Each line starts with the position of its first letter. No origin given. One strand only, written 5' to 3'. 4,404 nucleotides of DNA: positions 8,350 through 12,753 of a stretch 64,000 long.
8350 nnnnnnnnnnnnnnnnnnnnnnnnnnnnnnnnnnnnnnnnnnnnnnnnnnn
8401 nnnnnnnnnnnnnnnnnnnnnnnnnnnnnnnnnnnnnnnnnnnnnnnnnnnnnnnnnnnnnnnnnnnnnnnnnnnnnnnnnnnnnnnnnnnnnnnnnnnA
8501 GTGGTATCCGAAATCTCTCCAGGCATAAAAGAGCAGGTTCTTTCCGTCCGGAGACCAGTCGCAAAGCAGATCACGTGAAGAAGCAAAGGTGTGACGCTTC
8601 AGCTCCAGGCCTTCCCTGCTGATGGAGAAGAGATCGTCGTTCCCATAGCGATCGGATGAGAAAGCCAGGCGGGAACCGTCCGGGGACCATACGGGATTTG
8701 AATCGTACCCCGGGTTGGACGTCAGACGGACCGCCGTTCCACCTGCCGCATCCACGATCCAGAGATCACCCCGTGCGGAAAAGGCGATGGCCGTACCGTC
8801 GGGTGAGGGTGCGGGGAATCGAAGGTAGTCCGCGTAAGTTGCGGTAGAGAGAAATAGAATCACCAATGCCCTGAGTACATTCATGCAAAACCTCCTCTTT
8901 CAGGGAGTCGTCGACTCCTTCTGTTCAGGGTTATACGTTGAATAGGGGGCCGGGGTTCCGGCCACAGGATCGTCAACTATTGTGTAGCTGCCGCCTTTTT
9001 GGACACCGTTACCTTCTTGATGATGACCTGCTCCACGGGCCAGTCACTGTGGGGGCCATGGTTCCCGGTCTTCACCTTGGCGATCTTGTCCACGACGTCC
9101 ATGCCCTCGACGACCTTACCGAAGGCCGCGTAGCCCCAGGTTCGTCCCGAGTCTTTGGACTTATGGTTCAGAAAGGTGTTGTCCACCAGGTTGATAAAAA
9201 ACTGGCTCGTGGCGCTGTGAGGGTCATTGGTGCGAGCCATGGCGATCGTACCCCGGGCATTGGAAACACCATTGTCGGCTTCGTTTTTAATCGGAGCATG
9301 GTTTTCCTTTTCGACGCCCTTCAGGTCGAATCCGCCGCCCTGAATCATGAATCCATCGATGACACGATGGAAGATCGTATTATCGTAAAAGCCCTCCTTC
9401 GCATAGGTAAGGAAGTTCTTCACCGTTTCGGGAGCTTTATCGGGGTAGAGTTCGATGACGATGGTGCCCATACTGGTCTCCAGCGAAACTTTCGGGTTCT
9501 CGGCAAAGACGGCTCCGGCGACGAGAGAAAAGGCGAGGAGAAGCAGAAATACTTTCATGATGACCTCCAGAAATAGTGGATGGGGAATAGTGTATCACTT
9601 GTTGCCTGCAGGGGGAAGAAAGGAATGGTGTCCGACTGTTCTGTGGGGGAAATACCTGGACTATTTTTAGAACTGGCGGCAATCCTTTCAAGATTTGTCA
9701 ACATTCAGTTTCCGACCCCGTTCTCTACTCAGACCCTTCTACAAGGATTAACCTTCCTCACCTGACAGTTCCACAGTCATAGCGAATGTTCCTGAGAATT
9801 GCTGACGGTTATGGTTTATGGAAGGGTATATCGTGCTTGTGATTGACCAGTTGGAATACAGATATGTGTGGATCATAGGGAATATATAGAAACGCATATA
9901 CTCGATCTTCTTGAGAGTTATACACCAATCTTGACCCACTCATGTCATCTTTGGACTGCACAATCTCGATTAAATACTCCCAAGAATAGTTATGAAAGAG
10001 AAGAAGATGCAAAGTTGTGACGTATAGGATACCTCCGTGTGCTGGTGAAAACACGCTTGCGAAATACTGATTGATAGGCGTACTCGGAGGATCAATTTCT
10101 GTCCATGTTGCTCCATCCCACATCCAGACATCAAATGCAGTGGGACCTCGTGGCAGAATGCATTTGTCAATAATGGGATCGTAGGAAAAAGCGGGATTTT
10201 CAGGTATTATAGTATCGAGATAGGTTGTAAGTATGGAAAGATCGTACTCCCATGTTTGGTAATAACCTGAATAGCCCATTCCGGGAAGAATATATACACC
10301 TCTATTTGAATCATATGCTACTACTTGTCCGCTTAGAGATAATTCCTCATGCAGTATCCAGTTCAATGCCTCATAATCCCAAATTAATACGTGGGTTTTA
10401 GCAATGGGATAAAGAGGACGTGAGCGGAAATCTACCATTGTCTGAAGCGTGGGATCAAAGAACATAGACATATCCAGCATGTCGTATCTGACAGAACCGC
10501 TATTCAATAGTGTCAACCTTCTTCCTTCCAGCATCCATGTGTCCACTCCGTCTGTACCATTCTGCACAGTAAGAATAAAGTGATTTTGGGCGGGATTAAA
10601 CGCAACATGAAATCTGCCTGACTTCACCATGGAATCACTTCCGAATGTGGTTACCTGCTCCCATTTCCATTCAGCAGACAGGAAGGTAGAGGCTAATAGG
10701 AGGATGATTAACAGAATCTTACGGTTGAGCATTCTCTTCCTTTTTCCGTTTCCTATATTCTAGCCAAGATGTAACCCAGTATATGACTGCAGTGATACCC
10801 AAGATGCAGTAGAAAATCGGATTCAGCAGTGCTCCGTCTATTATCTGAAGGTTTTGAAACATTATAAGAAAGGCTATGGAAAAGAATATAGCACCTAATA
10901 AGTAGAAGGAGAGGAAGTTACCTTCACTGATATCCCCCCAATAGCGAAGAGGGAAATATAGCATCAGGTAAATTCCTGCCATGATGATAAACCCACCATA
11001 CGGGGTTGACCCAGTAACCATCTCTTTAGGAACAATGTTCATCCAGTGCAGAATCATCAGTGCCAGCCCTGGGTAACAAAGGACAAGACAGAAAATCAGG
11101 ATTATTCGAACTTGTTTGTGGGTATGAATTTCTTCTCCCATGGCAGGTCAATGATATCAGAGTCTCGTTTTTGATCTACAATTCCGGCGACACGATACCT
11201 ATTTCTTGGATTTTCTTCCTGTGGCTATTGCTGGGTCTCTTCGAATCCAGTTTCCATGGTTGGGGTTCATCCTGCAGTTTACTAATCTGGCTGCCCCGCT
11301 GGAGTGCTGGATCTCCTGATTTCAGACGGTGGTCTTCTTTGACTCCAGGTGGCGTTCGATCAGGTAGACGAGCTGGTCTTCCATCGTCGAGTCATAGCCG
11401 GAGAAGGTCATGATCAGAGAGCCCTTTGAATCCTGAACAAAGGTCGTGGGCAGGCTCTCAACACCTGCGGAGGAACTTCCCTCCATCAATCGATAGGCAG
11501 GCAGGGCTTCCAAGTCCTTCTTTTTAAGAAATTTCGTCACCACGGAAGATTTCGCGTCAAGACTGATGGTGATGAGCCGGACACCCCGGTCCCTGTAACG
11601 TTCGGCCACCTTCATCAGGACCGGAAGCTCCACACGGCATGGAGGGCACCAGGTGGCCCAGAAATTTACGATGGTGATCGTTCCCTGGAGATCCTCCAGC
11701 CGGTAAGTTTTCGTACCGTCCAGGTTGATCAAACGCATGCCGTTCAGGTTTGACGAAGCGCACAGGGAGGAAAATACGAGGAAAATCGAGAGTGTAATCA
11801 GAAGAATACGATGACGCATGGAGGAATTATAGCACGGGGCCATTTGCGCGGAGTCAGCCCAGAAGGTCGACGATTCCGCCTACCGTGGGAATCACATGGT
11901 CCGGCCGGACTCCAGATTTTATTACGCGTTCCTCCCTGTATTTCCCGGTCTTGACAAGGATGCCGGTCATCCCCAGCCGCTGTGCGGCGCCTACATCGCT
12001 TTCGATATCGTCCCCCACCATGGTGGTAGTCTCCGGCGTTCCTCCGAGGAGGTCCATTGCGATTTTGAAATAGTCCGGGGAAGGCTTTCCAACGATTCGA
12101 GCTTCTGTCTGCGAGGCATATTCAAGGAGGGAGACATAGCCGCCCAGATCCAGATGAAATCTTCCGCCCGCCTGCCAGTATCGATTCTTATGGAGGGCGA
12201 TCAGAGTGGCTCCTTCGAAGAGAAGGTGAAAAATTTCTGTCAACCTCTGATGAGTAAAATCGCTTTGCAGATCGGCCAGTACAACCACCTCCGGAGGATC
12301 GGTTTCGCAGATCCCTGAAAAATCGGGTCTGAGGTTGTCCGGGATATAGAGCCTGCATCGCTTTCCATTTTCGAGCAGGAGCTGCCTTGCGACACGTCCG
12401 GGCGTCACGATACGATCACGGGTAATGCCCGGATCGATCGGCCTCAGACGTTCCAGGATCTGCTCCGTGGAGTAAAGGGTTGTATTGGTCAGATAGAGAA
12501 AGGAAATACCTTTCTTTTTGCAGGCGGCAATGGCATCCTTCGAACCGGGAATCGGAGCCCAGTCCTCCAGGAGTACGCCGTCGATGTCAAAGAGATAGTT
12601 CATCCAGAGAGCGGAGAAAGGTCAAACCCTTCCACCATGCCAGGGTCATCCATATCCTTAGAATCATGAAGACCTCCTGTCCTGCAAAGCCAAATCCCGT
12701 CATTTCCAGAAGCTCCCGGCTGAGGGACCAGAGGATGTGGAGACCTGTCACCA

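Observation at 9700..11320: Low-GC two-gene cassette (small 4-TM protein plus secreted beta-rich protein) embedded in GC-rich core genes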

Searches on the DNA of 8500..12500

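Call 48: search_rna_families(source=window, start=8500, end=12500, threshold=evalue, max_evalue=1)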
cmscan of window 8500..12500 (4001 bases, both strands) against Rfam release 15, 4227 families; matches with E-value up to 1: 0.
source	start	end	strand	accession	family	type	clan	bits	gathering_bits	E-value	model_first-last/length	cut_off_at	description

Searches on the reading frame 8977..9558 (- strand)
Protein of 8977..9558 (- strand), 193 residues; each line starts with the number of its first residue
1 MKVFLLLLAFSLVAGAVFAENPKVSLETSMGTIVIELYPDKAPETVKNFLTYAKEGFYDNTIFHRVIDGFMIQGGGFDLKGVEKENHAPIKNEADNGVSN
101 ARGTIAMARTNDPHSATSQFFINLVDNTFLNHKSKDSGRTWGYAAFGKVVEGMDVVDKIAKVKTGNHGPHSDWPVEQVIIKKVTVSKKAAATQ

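Call 5: search_protein_families(library=pfam, proteins=[window:8977-9558:-], max_evalue=1)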
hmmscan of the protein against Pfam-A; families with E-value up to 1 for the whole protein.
window:8977-9558:- (193 aa): 1 family
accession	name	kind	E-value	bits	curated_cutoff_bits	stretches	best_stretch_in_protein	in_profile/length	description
PF00160.26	Pro_isomerase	-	8.2e-53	179.3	21.7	1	24-185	2-159/159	Cyclophilin type peptidyl-prolyl cis-trans isomerase/CLD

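Call 26: find_encoding_contigs(protein=window:8977-9558:-, flank=5000, max_places=10)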
Protein window:8977-9558:- (193 aa): 15 contigs read that carry it; 2 places shown.
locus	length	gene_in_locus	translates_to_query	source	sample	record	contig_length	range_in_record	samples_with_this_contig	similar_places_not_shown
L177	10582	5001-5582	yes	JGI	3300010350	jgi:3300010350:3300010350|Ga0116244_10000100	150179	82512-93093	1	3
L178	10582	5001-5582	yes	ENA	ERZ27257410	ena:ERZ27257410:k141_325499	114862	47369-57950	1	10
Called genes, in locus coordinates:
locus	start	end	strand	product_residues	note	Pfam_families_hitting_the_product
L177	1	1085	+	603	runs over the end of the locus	PF01433:Peptidase_M1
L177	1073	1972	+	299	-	-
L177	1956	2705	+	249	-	PF13344:Hydrolase_6, PF13419:HAD_2 (faint), PF00702:Hydrolase, PF13242:Hydrolase_like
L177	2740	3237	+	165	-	PF00578:AhpC-TSA, PF08534:Redoxin, PF00085:Thioredoxin, PF13098:Thioredoxin_2 (weak), PF13905:Thioredoxin_8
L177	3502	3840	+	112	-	-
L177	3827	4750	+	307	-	-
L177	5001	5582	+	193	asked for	PF00160:Pro_isomerase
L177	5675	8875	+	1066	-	PF26549:Tricorn_N, PF26550:Tricorn_2nd, PF07676:PD40, PF26549:Tricorn_N, PF26550:Tricorn_2nd, PF26549:Tricorn_N, PF07676:PD40, PF26549:Tricorn_N, +9 more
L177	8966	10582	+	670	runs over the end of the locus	-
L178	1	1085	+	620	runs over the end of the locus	PF01433:Peptidase_M1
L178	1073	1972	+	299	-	-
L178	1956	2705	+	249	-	PF13344:Hydrolase_6, PF13419:HAD_2 (faint), PF00702:Hydrolase, PF13242:Hydrolase_like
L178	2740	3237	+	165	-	PF00578:AhpC-TSA, PF08534:Redoxin, PF00085:Thioredoxin, PF13098:Thioredoxin_2 (weak), PF13905:Thioredoxin_8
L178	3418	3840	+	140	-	-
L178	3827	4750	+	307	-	-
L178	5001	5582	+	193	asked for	PF00160:Pro_isomerase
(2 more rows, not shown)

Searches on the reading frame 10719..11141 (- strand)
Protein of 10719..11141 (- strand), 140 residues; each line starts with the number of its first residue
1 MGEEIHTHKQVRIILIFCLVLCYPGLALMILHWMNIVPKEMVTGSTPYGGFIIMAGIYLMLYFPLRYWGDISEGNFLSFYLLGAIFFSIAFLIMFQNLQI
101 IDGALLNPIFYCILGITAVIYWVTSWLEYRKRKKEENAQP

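Call 5: search_protein_families(library=pfam, proteins=[window:10719-11141:-], max_evalue=1)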
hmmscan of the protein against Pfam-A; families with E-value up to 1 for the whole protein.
window:10719-11141:- (140 aa): 5 families
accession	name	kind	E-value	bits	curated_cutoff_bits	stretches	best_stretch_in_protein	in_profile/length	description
PF13346.12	ABC2_membrane_5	-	0.00086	19.3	25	1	16-123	88-195/205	ABC-2 family transporter protein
PF00558.24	Vpu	-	0.013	15.7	24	1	109-136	10-37/81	Vpu protein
PF13664.11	DUF4149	-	0.15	12.8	24.6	0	48-91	41-84/102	Domain of unknown function (DUF4149)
PF19868.4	DUF6341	-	0.18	11.9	26.4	1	106-137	14-44/50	Family of unknown function (DUF6341)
PF11540.13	Dynein_IC2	-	0.23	11.8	25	1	34-43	14-23/31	Cytoplasmic dynein 1 intermediate chain 2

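Call 6: search_protein_families(library=ncbifam, proteins=[window:10719-11141:-], max_evalue=10)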
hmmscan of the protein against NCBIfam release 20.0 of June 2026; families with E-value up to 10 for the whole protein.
window:10719-11141:- (140 aa): 4 families
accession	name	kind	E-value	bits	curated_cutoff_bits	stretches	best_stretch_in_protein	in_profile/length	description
NF038216.1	ABZJ_00895_fam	subfamily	0.0024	17.7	33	2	76-132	71-127/134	ABZJ_00895 family protein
NF045610.1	acin_4_helix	equivalog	0.087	12.9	50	1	106-137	37-68/131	putative four-helix membrane protein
NF045846.1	MSC0882_dom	subfamily_domain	0.92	8.6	60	2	77-137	14-80/244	MSC_0882 family membrane protein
NF005163.0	PRK06638.1-3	equivalog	1.8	7.9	174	1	10-61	6-53/203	NADH-quinone oxidoreductase subunit J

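Call 9: find_homologous_proteins(query=window:10719-11141:-, max_evalue=0.01)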
Query window:10719-11141:- (140 aa): 1 proteins with E <= 0.01 among 26 candidates.
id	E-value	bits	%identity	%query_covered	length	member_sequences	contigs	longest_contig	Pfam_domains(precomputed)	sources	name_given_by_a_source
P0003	4.5e-69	249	100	80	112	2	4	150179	-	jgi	-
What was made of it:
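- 10719..11141 (-): 140-aa ORF predicted to encode a small inner-membrane protein. It has about four hydrophobic segments (res ~12-32, 48-64, 75-95, 104-126) and a basic C-terminal tail (RKRKK). It is an ORFan with no Shine-Dalgarno sequence before the first ATG; one gene caller starts it at Met29 (112 aa). The word-indexed search of 5.8 billion proteins found only itself (call 9).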

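Call 43: search_protein_families(library=phrogs, proteins=[window:10719-11141:-], max_evalue=1)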
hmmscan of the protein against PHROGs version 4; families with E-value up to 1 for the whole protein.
window:10719-11141:- (140 aa): 0 families

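Call 44: search_protein_families(library=padloc, proteins=[window:10719-11141:-], max_evalue=1)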
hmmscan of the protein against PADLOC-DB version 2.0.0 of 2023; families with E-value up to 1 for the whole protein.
window:10719-11141:- (140 aa): 1 family
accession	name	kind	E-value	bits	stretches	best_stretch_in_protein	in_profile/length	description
PDLC01168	CARF_2M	-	0.011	13.6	1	73-137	7-69/200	"CARF, 2 TMs"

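Call 67: search_dna_similar(query=window:10719-11141:-, collection=plasmids, mode=protein, max_evalue=0.01, max_rows=8)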
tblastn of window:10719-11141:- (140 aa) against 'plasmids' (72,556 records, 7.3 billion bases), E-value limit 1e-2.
No match.

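Call 68: search_dna_similar(query=window:10719-11141:-, collection=phages, mode=protein, max_evalue=0.01, max_rows=8)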
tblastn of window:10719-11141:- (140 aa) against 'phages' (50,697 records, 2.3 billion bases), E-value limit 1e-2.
No match.

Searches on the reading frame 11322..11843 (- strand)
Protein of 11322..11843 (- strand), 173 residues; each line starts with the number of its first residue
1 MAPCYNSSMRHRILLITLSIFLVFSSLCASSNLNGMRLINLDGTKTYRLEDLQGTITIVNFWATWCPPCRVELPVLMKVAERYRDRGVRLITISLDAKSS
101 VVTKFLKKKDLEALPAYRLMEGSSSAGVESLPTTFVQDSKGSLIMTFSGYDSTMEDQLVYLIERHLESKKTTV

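Call 5: search_protein_families(library=pfam, proteins=[window:11322-11843:-], max_evalue=1)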
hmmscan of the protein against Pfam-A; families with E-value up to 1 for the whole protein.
window:11322-11843:- (173 aa): 9 families
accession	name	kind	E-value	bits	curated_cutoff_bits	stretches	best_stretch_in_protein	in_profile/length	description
PF00578.27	AhpC-TSA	-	1.2e-15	58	26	1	41-148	13-99/124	AhpC/TSA family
PF08534.16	Redoxin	-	2.1e-14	54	26.6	1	43-156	17-142/148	Redoxin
PF13905.12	Thioredoxin_8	-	4.9e-10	40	27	1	54-142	1-93/94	Thioredoxin-like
PF00085.26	Thioredoxin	-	1.4e-09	38.4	23.5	1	55-122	19-81/103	Thioredoxin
PF14595.12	Thioredoxin_9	-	3.5e-05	24.2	25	1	40-115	27-99/129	Thioredoxin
PF13098.12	Thioredoxin_2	-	5.6e-05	23.9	27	1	53-150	4-94/104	Thioredoxin-like domain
PF20029.6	DUF6436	-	0.032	14.4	27.3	1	52-143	18-87/133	Domain of unknown function (DUF6436)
PF13728.12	TraF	-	0.062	13.6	23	1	47-100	122-172/224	F plasmid transfer operon protein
PF13462.12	Thioredoxin_4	-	0.28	11.8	23.2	0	57-95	16-55/165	Thioredoxin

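Call 17: find_related_loci(query=window:11322-11843:-, collection=genome_contigs, flank=10000)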
Query window:11322-11843:- (173 aa) in genome_contigs; peptide patterns used: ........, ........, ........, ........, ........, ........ (x = any residue, [..] = any of these).
600 stretches matched a pattern (row limit reached: there are more); 598 encode a relative of the query (tblastn E <= 1e-3); the best 80 are kept; 80 distinct loci.
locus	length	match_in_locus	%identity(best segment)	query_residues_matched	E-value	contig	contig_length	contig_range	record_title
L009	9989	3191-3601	37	35-169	5e-25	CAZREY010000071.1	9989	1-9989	MAG TPA_asm: uncultured Thiobacillus sp. isolate SRP278314_co2_103 genome assembly, contig: NODE_9202_length_9989_cov_4.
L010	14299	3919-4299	35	23-149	1e-24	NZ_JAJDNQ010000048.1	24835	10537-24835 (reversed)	MAG: Thiohalocapsa sp. isolate ALSabin.124 k141_805104, whole genome shotgun sequence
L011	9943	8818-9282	36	12-150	1e-22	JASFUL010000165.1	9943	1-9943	MAG: Gemmatimonadota bacterium isolate D1105M02metaG_Bin_341 D1105M02metaG_FD_scaffold_2170_c1, whole genome shotgun seq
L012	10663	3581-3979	36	38-170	8e-22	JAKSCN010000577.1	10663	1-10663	MAG: Chromatiales bacterium isolate MAG.291 k141_4052587, whole genome shotgun sequence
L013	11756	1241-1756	30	6-168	1e-21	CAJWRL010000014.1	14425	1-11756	MAG TPA_asm: uncultured Gammaproteobacteria bacterium isolate ERR599100_bin.133_MetaBAT_v2.12.1_MAG genome assembly, con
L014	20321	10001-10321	40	43-147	1e-21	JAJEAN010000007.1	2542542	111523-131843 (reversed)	MAG: Candidatus Latescibacterota bacterium isolate jk18x7bins.54 k141_2599900, whole genome shotgun sequence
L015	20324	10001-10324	34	45-150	5e-21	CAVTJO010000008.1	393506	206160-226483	MAG: uncultured Bacteroidetes bacterium isolate MFD05942.bin.1.467 genome assembly, contig: contig_23538, whole genome s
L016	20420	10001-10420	36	20-152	6e-21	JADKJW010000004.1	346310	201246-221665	MAG: Ignavibacteria bacterium isolate Vibo_18-Q3-R45-57_BATAC.435 tig00003018-10-3431620, whole genome shotgun sequence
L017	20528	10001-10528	27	14-166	9e-21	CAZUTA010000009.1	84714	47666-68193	MAG TPA_asm: uncultured Bacteriovoracaceae bacterium isolate SRP219642_co5_127 genome assembly, contig: NODE_316_length_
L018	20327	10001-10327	36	45-149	1e-20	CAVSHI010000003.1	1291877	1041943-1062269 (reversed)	MAG: Ignavibacteriota bacterium isolate MFD01476.bin.1.124 genome assembly, contig: contig_39632, whole genome shotgun s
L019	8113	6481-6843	38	58-169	1e-20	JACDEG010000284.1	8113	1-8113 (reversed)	MAG: Pyrinomonadaceae bacterium isolate MGR_bin354 SD2902_NODE_1738_length_8113_cov_1.334836, whole genome shotgun seque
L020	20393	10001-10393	35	15-147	2e-20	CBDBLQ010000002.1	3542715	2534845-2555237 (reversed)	MAG: bacterium isolate 7e3eab2d-bf14-4947-a8f9-fc6ddb354d52 genome assembly, contig: contig_2, whole genome shotgun sequ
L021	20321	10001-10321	37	38-144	3e-20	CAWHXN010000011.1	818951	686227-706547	MAG: uncultured Acidobacteriaceae bacterium isolate MFD00731.bin.1.235 genome assembly, contig: contig_51706, whole geno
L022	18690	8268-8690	34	13-149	3e-20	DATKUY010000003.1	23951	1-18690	MAG TPA_asm: Sulfuricella sp. isolate SMAG_U14119 k141_2998, whole genome shotgun sequence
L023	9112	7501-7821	39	43-147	4e-20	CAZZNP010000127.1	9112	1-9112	MAG TPA_asm: uncultured Gemmatimonadota bacterium isolate SRP109090_co2_50 genome assembly, contig: NODE_11599_length_91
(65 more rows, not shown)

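Call 18: find_related_loci(query=window:11322-11843:-, collection=metagenome_contigs, flank=10000)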
Query window:11322-11843:- (173 aa) in metagenome_contigs; peptide patterns used: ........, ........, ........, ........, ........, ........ (x = any residue, [..] = any of these).
600 stretches matched a pattern (row limit reached: there are more); 593 encode a relative of the query (tblastn E <= 1e-3); the best 80 are kept; 80 distinct loci.
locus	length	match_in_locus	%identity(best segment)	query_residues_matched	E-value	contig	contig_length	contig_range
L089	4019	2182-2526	43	52-166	3e-26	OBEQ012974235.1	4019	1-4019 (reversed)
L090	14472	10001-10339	39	38-149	1e-22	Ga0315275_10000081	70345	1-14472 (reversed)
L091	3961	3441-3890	35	30-166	6e-22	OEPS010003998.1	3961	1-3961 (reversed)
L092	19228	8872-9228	34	47-162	1e-21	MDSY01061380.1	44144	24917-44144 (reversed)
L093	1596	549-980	32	8-149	1e-21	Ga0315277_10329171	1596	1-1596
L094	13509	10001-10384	37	38-161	2e-21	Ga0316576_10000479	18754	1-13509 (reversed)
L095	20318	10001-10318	38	38-144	2e-21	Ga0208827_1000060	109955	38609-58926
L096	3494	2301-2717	35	36-166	6e-21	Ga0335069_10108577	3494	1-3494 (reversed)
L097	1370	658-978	43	38-143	6e-21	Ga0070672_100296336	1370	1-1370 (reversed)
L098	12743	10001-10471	33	8-163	7e-21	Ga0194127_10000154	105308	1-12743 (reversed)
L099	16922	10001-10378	31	22-144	3e-20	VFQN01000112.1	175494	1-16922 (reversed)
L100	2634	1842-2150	36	48-149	2e-20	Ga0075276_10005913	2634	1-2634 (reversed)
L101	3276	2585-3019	31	8-149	2e-20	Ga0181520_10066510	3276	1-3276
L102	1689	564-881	40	38-143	3e-20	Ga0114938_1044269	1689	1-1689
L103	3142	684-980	38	45-144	3e-20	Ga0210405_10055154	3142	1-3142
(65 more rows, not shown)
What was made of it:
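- Tried and rejected: (1) The genome_contigs and metagenome_contigs scans with the flanking TlpA-like protein (calls 17, 18) were swamped by the generic thioredoxin WATWC motif.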

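Call 25: find_encoding_contigs(protein=window:11322-11819:-, flank=5000, max_places=10)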
Protein window:11322-11819:- (165 aa): 15 contigs read that carry it; 3 places shown.
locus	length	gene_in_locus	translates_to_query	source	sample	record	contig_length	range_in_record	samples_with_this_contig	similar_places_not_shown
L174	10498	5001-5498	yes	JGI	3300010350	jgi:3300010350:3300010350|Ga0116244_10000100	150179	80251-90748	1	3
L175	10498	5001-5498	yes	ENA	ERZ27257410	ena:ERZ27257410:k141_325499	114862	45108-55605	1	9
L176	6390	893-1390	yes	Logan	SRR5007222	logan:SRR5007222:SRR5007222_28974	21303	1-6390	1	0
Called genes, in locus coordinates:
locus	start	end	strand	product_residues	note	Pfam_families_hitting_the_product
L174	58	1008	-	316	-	PF01145:Band_7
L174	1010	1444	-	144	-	PF01957:NfeD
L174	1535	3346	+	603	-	PF01433:Peptidase_M1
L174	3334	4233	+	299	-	-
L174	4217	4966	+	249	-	PF13344:Hydrolase_6, PF13419:HAD_2 (faint), PF00702:Hydrolase, PF13242:Hydrolase_like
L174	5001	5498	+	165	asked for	PF00578:AhpC-TSA, PF08534:Redoxin, PF00085:Thioredoxin, PF13098:Thioredoxin_2 (weak), PF13905:Thioredoxin_8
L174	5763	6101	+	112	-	-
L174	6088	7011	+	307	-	-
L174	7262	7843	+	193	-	PF00160:Pro_isomerase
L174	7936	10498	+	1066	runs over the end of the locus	PF26549:Tricorn_N, PF26550:Tricorn_2nd, PF07676:PD40, PF26549:Tricorn_N, PF26550:Tricorn_2nd, PF26549:Tricorn_N, PF07676:PD40, PF26549:Tricorn_N, +9 more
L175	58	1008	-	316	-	PF01145:Band_7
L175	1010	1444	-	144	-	PF01957:NfeD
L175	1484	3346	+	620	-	PF01433:Peptidase_M1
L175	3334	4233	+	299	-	-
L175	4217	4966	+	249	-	PF13344:Hydrolase_6, PF13419:HAD_2 (faint), PF00702:Hydrolase, PF13242:Hydrolase_like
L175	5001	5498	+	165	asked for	PF00578:AhpC-TSA, PF08534:Redoxin, PF00085:Thioredoxin, PF13098:Thioredoxin_2 (weak), PF13905:Thioredoxin_8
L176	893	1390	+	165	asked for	PF00578:AhpC-TSA, PF08534:Redoxin, PF00085:Thioredoxin, PF13098:Thioredoxin_2 (weak), PF13905:Thioredoxin_8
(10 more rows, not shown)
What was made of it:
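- On Horizontally acquired genomic islet: All conspecific contigs carry the cassette (calls 25, 26).
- The cassette is present in every conspecific contig (calls 25, 26).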

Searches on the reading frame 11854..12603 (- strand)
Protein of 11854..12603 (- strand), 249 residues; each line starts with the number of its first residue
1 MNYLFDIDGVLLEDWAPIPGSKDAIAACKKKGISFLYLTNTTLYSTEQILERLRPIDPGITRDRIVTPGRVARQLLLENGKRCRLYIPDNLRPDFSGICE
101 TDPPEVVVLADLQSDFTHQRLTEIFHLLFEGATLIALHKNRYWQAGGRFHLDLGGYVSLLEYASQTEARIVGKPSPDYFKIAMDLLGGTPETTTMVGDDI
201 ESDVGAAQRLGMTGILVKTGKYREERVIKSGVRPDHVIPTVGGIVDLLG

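Call 5: search_protein_families(library=pfam, proteins=[window:11854-12603:-], max_evalue=1)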
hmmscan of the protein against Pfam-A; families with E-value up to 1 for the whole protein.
window:11854-12603:- (249 aa): 5 families
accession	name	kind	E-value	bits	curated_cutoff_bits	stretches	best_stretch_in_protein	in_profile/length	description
PF13242.12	Hydrolase_like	-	2.2e-20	72.8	22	1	171-241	2-72/75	HAD-hyrolase-like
PF13344.12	Hydrolase_6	-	1.2e-17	64.3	27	1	4-87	2-87/101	Haloacid dehalogenase-like hydrolase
PF00702.32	Hydrolase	-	1.2e-12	49.1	26.4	2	136-211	120-191/191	haloacid dehalogenase-like hydrolase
PF13419.12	HAD_2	-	3.4e-07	31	23.8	1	171-217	133-178/178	Haloacid dehalogenase-like hydrolase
PF08282.18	Hydrolase_3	-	0.067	13.3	20.9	1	4-54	2-53/255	haloacid dehalogenase-like hydrolase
